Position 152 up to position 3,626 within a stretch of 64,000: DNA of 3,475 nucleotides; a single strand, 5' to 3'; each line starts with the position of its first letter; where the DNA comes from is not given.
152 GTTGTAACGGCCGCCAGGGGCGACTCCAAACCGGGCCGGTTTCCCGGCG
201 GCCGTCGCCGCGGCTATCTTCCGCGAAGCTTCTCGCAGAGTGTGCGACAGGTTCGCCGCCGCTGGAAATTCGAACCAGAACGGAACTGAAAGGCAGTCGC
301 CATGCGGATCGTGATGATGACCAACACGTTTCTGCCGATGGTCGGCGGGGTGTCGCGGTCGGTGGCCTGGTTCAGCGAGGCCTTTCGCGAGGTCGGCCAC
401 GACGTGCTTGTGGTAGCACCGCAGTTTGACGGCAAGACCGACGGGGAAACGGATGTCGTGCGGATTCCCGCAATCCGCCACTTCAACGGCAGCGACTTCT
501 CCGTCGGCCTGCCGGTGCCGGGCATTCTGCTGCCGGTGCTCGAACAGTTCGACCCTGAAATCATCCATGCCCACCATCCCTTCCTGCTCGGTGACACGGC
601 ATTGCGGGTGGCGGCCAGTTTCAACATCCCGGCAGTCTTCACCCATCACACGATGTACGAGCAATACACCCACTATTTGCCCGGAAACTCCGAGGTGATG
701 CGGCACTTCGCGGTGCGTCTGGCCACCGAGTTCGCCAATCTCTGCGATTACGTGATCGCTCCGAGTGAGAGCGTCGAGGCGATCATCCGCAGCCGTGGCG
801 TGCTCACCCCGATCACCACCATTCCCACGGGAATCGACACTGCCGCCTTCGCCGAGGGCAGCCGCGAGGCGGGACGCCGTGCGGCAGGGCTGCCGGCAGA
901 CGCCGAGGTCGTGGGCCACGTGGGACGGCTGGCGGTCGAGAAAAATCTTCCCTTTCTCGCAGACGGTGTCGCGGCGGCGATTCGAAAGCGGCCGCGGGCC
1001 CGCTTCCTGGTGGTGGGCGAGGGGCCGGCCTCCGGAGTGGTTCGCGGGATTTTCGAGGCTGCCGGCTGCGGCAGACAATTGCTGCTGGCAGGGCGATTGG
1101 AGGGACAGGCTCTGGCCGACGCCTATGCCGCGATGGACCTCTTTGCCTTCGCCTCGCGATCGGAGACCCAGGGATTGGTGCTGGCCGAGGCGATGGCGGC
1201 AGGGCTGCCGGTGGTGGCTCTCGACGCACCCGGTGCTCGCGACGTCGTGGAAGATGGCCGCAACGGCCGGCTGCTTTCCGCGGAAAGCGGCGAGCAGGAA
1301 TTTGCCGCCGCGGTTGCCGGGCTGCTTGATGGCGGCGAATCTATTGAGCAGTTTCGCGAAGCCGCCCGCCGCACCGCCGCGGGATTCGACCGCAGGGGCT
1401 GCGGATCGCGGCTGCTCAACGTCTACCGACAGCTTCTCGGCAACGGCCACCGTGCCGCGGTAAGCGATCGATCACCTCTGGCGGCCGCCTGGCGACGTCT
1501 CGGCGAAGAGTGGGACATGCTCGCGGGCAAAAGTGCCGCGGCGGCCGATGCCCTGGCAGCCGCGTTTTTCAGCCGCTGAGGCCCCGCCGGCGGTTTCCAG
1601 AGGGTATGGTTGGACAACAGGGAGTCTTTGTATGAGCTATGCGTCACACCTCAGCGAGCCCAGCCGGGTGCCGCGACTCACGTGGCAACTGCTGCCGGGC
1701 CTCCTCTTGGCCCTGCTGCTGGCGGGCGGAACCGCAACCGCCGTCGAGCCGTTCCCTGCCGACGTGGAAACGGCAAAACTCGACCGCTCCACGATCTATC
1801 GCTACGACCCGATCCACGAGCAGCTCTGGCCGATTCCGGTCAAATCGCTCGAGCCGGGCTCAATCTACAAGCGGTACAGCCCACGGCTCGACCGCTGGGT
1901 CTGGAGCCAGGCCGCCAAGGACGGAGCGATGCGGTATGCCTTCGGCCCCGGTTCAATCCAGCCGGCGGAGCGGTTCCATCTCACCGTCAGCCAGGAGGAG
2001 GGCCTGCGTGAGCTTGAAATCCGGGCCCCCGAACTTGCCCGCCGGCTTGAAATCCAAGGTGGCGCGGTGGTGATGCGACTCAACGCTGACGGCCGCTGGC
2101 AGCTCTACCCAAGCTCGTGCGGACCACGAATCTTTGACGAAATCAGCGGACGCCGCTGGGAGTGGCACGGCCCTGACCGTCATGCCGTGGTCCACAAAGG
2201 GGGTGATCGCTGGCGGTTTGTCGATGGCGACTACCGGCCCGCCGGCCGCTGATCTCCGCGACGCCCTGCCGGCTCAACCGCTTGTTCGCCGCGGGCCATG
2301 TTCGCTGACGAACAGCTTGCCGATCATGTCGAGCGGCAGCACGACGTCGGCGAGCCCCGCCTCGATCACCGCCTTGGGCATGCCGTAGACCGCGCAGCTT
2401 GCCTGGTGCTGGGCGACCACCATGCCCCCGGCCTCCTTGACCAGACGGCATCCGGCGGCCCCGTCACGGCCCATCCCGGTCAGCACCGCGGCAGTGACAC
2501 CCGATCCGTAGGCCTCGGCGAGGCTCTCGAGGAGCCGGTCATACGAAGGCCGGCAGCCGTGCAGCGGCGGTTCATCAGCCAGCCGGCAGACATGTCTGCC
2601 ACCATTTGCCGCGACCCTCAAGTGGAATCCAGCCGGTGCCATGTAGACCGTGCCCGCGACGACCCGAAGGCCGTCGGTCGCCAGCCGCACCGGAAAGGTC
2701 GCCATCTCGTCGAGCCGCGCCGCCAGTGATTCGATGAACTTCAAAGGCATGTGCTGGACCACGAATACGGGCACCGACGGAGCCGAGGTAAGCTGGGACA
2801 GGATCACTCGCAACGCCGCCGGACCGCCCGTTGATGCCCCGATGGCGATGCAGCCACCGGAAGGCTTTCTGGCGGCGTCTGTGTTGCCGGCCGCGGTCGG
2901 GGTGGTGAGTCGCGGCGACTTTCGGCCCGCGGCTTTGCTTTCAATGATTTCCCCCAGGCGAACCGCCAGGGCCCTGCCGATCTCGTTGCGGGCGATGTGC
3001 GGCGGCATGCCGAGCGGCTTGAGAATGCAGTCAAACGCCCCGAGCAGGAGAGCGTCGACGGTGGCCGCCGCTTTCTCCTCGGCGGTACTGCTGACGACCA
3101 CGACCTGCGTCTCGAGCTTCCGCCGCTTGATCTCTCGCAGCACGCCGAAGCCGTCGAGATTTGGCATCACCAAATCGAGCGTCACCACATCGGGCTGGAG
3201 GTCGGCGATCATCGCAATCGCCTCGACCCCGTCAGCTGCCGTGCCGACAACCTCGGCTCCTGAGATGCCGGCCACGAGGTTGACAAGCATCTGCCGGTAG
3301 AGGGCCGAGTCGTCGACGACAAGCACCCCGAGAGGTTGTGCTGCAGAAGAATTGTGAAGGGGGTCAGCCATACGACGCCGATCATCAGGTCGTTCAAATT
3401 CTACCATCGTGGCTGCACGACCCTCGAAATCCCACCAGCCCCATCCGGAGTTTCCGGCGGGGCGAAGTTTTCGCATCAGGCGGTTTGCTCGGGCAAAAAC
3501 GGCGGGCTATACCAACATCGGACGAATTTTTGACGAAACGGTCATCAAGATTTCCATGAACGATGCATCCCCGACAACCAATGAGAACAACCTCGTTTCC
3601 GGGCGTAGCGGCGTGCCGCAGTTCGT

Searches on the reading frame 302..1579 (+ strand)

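Call 73: search_protein_families(library=pfam, proteins=[window:302-1579:+], max_evalue=0.0001)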
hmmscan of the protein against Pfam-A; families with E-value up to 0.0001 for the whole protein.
window:302-1579:+ (425 aa): 6 families
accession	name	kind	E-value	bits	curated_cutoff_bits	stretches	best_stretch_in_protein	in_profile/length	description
PF13439.12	Glyco_transf_4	-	5e-33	115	28.5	1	14-181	1-169/170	Glycosyltransferase Family 4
PF13692.12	Glyco_trans_1_4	-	5.8e-30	104.9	27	1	202-343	2-141/142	Glycosyl transferases group 1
PF00534.26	Glycos_transf_1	-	1.7e-27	96.5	26.4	1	188-357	2-171/172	Glycosyl transferases group 1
PF13579.12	Glyco_trans_4_4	-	3.6e-15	57.1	29.7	1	15-177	1-158/158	Glycosyl transferase 4-like domain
PF20706.3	GT4-conflict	-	2e-05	24.2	26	1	11-325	8-324/385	Family 4 Glycosyltransferase in conflict systems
PF13524.12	Glyco_trans_1_2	-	6.3e-05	23.4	25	0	226-358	8-128/144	Glycosyl transferase-like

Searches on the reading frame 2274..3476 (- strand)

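Call 73: search_protein_families(library=pfam, proteins=[window:2274-3476:-], max_evalue=0.0001)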
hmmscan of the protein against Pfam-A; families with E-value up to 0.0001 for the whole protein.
window:2274-3476:- (400 aa): 2 families
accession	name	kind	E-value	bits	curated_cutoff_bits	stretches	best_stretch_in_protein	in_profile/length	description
PF01339.22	CheB_methylest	-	7.1e-59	198.9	24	1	210-387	1-172/174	CheB methylesterase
PF00072.30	Response_reg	-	8.5e-23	81.1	30.2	1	51-156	1-102/111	Response regulator receiver domain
